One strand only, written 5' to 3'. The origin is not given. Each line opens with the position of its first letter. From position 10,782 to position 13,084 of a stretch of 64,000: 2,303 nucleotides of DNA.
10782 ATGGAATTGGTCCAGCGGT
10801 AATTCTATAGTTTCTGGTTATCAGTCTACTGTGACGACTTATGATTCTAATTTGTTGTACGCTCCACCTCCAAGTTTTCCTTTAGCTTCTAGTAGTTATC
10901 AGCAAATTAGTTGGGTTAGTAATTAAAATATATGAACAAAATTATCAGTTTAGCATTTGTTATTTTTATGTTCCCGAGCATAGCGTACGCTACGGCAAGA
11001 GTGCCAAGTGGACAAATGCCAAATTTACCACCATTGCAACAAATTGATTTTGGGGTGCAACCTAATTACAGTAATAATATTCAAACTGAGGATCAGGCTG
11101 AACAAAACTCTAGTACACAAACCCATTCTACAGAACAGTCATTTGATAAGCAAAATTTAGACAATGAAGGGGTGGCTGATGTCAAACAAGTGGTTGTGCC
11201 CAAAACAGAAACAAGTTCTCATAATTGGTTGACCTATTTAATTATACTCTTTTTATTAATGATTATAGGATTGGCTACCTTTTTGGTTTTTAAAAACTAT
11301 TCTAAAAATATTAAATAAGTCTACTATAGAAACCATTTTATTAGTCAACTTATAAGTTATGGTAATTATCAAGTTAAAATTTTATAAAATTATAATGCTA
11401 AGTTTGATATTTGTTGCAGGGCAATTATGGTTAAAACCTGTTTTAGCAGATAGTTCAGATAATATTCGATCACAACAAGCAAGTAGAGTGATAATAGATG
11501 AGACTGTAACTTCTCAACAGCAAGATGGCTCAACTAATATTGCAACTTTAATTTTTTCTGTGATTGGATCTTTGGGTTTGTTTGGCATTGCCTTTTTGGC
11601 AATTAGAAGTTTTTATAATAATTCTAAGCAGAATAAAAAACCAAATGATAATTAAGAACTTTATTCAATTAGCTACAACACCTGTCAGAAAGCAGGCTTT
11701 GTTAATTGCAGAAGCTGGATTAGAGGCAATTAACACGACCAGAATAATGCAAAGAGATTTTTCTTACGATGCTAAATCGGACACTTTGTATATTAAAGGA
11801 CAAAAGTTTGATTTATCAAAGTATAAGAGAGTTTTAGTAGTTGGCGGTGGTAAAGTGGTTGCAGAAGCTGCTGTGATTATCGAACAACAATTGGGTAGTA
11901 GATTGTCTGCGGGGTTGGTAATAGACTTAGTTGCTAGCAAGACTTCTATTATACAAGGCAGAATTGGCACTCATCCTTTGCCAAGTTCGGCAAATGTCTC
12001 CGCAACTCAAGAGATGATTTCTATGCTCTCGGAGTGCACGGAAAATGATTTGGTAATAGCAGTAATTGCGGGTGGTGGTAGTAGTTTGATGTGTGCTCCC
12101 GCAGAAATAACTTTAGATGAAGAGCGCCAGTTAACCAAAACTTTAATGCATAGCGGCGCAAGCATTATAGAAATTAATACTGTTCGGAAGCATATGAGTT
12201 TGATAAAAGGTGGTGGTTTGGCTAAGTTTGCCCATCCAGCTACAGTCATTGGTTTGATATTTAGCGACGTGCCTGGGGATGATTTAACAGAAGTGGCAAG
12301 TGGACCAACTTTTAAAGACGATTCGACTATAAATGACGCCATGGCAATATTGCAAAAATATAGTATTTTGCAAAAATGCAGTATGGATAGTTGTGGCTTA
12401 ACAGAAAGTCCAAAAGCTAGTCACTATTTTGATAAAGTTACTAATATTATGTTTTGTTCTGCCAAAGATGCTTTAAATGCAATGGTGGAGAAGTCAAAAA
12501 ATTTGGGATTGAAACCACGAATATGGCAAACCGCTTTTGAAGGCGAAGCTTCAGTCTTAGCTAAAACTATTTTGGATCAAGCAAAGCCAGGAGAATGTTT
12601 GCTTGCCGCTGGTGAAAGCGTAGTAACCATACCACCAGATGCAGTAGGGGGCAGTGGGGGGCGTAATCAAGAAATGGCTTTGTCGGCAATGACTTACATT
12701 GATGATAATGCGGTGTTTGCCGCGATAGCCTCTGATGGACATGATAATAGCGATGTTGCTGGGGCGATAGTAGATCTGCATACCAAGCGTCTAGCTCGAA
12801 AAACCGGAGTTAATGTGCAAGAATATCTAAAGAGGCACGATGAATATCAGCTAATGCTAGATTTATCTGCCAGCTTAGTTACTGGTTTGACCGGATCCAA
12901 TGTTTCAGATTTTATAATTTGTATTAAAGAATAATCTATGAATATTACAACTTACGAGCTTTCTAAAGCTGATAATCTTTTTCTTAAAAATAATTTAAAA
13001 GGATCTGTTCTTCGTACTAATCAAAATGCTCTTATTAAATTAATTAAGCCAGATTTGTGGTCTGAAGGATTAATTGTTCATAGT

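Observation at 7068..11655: Cluster of three giant prepilin-like proteins adjacent to the tRNA/insertion site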

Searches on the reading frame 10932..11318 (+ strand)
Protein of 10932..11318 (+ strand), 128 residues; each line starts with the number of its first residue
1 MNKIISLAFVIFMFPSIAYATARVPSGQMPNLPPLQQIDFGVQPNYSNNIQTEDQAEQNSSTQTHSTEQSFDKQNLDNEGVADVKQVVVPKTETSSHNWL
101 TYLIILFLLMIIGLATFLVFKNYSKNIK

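Call 4: search_protein_families(library=pfam, proteins=[window:10932-11318:+], max_evalue=1)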
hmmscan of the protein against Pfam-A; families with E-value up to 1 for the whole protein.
window:10932-11318:+ (128 aa): 7 families
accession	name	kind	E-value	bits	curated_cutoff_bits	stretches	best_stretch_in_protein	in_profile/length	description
PF04906.18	Tweety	-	0.034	13.3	31.8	1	44-125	156-230/431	Tweety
PF22251.1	PFF1_TM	-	0.043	13.8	32.3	1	51-121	181-251/300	Vacuolar membrane protease, transmembrane domain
PF03348.21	Serinc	-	0.045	13.1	24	1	10-109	292-377/434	Serine incorporator (Serinc)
PF12575.13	Pox_EPC_I2-L1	-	0.05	14.3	23.4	1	92-121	41-70/72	Poxvirus entry protein complex L1 and I2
PF10176.14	NEDD4_Bsd2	-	0.054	14.1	24.7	1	54-124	59-124/130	NEDD4/Bsd2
PF14362.11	DUF4407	-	0.099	12.3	31.3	1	48-115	209-276/297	Domain of unknown function (DUF4407)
PF16165.10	Ferlin_C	-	0.12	12.7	29.4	1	49-127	72-150/154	Ferlin C-terminus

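Call 5: search_protein_families(library=ncbifam, proteins=[window:10932-11318:+], max_evalue=1)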
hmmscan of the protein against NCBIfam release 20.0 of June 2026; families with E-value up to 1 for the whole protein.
window:10932-11318:+ (128 aa): 7 families
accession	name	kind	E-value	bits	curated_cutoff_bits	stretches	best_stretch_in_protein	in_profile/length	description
NF004606.0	PRK05934.1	equivalog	0.0056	15.9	297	1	38-123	194-278/341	type III secretion system protein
NF007061.0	PRK09506.1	equivalog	0.0098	13.7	1120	1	54-121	17-85/825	bifunctional glycosyl transferase/transpeptidase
TIGR01241.2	FtsH_fam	equivalog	0.057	12.2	600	1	51-121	57-130/598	ATP-dependent zinc metalloprotease FtsH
NF053819.1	EF0750_LPXTG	subfamily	0.06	13.9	47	1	36-113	36-97/105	EF2685/EF0750 family sortase-dependent surface protein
NF001194.0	PRK00159.1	equivalog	0.06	13.5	102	1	94-125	27-56/87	cell division protein CrgA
NF042931.1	SAG1386_EF1546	equivalog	0.072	13.2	80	1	93-122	24-53/158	SAG1386/EF1546 family surface-associated protein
NF041317.1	HtdO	equivalog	0.5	10.4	150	1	3-69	11-80/153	plasmid transfer protein HtdO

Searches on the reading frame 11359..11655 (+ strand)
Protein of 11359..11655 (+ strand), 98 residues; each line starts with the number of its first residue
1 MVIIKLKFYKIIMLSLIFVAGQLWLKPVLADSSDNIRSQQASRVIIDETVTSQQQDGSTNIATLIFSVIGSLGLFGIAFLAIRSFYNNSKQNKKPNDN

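Call 4: search_protein_families(library=pfam, proteins=[window:11359-11655:+], max_evalue=1)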
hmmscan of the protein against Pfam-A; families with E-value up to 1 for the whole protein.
window:11359-11655:+ (98 aa): 2 families
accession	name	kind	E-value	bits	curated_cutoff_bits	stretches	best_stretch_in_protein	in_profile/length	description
PF17231.7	DUF5305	-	0.074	12.9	29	1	46-94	100-148/217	Family of unknown function (DUF5305)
PF12669.12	FeoB_associated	-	0.35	11.6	27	1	74-92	9-27/44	FeoB-associated Cys-rich membrane protein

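Call 5: search_protein_families(library=ncbifam, proteins=[window:11359-11655:+], max_evalue=1)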
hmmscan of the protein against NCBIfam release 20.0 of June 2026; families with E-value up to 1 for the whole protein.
window:11359-11655:+ (98 aa): 5 families
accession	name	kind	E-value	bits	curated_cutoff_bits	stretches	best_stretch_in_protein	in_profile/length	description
NF041554.1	SA1362_fam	subfamily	0.0071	16.5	42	0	59-93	22-56/70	SA1362 family protein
NF045937.1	MSC_0624_12TM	equivalog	0.05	12.1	70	1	2-94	153-241/445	MSC_0624 family F1-like ATPase-associated membrane protein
TIGR01142.1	purT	equivalog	0.13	11.1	502.15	1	49-80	226-257/380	phosphoribosylglycinamide formyltransferase 2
NF041742.1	WGxxGxxG_fam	subfamily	0.16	12.6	35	1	7-81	4-67/69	WGxxGxxG family protein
NF040668.1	regulator_TseB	equivalog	0.36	10.5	200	0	26-56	90-120/161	cell wall elongation/penicillin-binding protein regulator TseB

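Call 72: find_homologous_proteins(query=window:11359-11652:+, max_evalue=0.01)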
Query window:11359-11652:+ (98 aa): 1 proteins with E <= 0.01 among 2 candidates.
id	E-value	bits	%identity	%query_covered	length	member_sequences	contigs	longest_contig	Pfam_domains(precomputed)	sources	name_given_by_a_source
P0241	1.6e-54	199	100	100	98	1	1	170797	-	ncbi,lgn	-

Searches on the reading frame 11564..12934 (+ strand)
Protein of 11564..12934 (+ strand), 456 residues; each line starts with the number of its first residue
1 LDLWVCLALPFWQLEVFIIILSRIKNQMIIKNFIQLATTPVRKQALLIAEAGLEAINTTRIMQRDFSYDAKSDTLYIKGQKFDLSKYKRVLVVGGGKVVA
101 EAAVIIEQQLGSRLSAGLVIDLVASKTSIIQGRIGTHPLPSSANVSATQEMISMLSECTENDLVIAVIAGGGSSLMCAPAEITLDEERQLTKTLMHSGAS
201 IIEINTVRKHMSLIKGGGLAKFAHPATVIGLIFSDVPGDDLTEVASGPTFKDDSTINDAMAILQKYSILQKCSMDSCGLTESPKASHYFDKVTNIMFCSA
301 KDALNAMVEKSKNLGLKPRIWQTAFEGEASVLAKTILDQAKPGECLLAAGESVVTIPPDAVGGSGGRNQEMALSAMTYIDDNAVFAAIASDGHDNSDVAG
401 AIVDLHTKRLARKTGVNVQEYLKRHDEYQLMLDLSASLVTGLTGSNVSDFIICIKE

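Call 49: search_protein_families(library=pfam, proteins=[window:11564-12934:+], max_evalue=0.001)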
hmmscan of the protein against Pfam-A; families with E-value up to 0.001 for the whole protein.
window:11564-12934:+ (456 aa): 2 families
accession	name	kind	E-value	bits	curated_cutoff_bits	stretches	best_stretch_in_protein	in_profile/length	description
PF13660.11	DUF4147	-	1.8e-64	217.9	23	1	46-270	3-224/234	Domain of unknown function (DUF4147)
PF05161.18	MOFRL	-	1e-24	87.2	28.3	1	345-449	2-106/106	MOFRL family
